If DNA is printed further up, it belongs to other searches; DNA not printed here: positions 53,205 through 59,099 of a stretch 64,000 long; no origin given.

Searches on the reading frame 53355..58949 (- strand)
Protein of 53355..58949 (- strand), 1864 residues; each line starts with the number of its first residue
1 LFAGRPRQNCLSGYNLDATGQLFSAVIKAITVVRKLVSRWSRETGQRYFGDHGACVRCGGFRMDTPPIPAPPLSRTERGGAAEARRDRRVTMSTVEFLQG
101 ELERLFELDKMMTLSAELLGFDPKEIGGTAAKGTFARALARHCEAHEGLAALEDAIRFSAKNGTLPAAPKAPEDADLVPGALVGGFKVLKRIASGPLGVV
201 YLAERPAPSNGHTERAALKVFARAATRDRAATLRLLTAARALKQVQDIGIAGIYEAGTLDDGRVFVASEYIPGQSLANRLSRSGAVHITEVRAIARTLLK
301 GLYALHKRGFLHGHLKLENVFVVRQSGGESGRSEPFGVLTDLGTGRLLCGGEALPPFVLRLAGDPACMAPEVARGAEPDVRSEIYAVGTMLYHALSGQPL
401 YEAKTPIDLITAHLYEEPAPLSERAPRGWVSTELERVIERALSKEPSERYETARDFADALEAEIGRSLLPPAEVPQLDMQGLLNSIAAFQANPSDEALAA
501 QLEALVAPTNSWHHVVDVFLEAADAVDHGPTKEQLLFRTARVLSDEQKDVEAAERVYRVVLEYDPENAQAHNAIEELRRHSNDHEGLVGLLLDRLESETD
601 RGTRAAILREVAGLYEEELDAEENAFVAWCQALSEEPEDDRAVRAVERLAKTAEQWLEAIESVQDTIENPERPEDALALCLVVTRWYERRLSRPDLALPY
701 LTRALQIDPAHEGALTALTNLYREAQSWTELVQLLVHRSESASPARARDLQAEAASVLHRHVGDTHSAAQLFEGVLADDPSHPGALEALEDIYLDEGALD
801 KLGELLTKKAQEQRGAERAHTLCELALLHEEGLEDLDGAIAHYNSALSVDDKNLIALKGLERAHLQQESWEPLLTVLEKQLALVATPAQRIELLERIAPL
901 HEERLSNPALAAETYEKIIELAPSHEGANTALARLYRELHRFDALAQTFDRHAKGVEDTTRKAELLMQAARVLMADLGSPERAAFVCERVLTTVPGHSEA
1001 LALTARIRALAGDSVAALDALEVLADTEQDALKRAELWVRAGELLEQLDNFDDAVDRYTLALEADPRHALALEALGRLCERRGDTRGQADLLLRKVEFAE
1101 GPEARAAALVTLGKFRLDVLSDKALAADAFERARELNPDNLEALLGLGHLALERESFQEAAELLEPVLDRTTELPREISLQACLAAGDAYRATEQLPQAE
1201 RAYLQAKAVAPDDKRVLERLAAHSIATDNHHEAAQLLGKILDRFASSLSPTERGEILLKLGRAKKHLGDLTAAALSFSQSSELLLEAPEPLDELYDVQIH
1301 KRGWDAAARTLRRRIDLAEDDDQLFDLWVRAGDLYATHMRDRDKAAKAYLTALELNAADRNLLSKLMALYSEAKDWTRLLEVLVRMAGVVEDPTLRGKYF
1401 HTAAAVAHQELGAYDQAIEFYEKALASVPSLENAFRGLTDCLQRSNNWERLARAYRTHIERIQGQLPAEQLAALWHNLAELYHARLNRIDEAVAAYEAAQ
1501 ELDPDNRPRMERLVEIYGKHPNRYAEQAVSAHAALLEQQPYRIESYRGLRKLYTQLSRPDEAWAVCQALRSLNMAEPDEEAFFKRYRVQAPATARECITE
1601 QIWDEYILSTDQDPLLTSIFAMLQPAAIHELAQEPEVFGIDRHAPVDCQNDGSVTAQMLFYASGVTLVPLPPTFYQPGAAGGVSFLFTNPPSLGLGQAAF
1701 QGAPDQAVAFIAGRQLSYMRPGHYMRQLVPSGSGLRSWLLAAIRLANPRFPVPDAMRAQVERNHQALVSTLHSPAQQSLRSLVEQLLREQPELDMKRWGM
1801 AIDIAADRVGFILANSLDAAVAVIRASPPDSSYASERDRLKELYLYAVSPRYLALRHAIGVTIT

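Call 8: search_protein_families(library=pfam, proteins=[window:53355-58949:-], max_evalue=0.01)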
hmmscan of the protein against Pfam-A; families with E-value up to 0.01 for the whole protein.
window:53355-58949:- (1864 aa): 18 families
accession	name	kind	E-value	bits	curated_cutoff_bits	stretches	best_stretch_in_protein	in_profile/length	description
PF13181.12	TPR_8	-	1.6e-25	87.5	25.7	1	1473-1506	2-34/34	Tetratricopeptide repeat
PF07719.23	TPR_2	-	1.6e-23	81.3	27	3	1401-1429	4-32/34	Tetratricopeptide repeat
PF00069.31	Pkinase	-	5.1e-23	82.2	31.7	1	187-451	2-253/263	Protein kinase domain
PF14559.12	TPR_19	-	5.7e-22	78.3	25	1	1126-1170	10-54/68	Tetratricopeptide repeat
PF13176.12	TPR_7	-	2.7e-21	74.2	27.9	0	1403-1432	4-33/36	Tetratricopeptide repeat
PF00515.34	TPR_1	-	9.8e-21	73.1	27.8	2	1405-1426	8-29/34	Tetratricopeptide repeat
PF13431.12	TPR_17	-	4.9e-15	54.9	24.4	0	914-943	1-30/34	Tetratricopeptide repeat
PF13428.12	TPR_14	-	8.9e-13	48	23.5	1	1036-1078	2-44/44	Tetratricopeptide repeat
PF13414.12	TPR_11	-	5.6e-12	45.6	26.8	0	1486-1506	7-27/42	TPR repeat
PF13424.12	TPR_12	-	1.5e-11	44.8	30.1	1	1142-1210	4-75/77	Tetratricopeptide repeat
PF07714.23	PK_Tyr_Ser-Thr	-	9.6e-11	41.9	23.1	1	187-450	2-249/258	Protein tyrosine and serine/threonine kinase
PF13174.12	TPR_6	-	3.1e-09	37.3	26.3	0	1405-1429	7-31/33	Tetratricopeptide repeat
PF13432.12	TPR_16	-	2.6e-07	31.4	32.7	2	1122-1165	12-55/65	Tetratricopeptide repeat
PF23914.1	TPR_CcmH_CycH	-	5.9e-07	29.9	42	1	1119-1213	62-154/158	Cytochrome c-type biogenesis protein H TPR domain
PF25064.1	ARM_TT21_5th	-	7.2e-07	30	27.8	0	763-846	15-98/117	TT21 fifth ARM repeats domain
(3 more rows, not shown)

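Call 9: search_protein_families(library=ncbifam, proteins=[window:53355-58949:-], max_evalue=0.01)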
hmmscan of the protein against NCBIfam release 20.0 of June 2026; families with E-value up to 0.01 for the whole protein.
window:53355-58949:- (1864 aa): 24 families
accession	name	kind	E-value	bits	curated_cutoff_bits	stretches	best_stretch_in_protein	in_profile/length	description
TIGR02917.1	PEP_TPR_lipo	equivalog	3.5e-35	121.2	312.2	6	1104-1248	123-261/899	XrtA/PEP-CTERM system TPR-repeat protein PrsT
NF033483.0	PknB_PASTA_kin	equivalog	1.7e-32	113.2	450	1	185-463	8-268/563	Stk1 family PASTA domain-containing Ser/Thr kinase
NF040959.1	MamA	equivalog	2.8e-27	95.5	200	3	1122-1241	86-200/204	magnetosome protein MamA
NF047741.1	antiphage_MADS6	equivalog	1e-20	73.8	460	2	140-309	445-611/612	methylation-associated defense system protein kinase MAD6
NF052427.1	StpK7MSMEG_1200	equivalog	8e-20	70.8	900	1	184-460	7-265/601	serine/threonine protein kinase StpK7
TIGR03903.1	TOMM_kin_cyc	equivalog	9.3e-18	63.5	705.75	1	216-459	6-243/1267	TOMM system kinase/cyclase fusion protein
TIGR02521.1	type_IV_pilW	equivalog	1e-14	54.7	154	1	1035-1186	65-214/234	type IV pilus biogenesis/stability protein PilW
NF053615.1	SerThrKinAfsKStmc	equivalog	5e-14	51.9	1300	1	183-419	12-231/809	protein serine/threonine kinase AfsK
NF008757.0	PRK11788.1-5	equivalog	1.5e-12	47.4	363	2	694-877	51-237/388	lipopolysaccharide assembly protein LapB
NF033442.0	BREX_PglW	equivalog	3.3e-12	45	990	2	101-327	433-647/1391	BREX system serine/threonine kinase PglW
NF008756.0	PRK11788.1-4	equivalog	7.6e-11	41.7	474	1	704-882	61-242/389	lipopolysaccharide assembly protein LapB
NF009651.0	PRK13184.1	equivalog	1.1e-10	40.2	839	1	360-464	190-291/932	serine/threonine-protein kinase PknD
NF033762.1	social_mot_Tgl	equivalog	1.9e-08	34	225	0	657-734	48-122/252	social motility TPR repeat lipoprotein Tgl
TIGR02552.1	LcrH_SycD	equivalog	4.7e-08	32.8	104.8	0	1399-1455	53-109/136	SycD/LcrH family type III secretion system chaperone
NF052312.1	T9SS_PorW_SprE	equivalog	8.4e-08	31.3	250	0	1298-1427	189-319/716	type IX secretion system periplasmic lipoprotein PorW/SprE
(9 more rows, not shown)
